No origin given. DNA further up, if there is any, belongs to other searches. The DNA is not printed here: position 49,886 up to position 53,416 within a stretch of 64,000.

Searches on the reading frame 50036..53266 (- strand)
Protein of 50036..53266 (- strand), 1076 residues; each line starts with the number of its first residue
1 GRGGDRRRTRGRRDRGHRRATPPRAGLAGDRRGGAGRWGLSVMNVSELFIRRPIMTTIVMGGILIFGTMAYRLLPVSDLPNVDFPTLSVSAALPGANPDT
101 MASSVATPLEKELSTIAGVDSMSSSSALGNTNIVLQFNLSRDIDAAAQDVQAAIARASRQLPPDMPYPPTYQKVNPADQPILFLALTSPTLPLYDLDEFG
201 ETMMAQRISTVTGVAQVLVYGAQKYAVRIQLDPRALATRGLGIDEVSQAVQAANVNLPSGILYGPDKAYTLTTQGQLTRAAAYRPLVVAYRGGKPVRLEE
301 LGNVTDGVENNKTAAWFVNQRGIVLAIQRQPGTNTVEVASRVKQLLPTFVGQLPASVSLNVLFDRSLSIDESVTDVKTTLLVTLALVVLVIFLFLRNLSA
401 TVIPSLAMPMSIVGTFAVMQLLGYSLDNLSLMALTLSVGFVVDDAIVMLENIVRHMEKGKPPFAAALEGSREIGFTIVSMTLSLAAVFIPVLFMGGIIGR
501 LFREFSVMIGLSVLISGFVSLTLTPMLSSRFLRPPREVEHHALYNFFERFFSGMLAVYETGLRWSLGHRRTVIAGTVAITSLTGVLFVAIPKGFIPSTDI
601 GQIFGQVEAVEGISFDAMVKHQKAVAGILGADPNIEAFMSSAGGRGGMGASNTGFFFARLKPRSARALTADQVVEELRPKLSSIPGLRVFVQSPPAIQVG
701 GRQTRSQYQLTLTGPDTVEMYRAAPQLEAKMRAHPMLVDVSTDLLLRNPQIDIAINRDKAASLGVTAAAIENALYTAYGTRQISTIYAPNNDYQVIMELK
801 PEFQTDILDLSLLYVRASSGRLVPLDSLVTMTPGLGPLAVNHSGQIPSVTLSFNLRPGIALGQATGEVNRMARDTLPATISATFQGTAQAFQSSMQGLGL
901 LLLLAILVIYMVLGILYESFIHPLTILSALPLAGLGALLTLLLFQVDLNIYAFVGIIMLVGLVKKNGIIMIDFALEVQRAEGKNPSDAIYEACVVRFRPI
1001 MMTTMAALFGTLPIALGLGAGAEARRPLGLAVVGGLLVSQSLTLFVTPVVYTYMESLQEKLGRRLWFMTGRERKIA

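Call 17: search_protein_families(library=pfam, max_evalue=0.001, proteins=[window:50036-53266:-])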
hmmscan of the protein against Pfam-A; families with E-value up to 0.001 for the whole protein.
window:50036-53266:- (1076 aa): 3 families
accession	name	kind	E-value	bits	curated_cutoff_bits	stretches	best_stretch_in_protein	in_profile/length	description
PF00873.25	ACR_tran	-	0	1030.8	28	1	46-1053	2-1019/1021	AcrB/AcrD/AcrF family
PF03176.21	MMPL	-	7.2e-05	22.3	20.5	1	374-528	143-299/333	MMPL family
PF02355.23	SecD_SecF_C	-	0.00011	22.1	20.5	1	379-516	36-175/189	Protein export membrane protein SecD/SecF, C-terminal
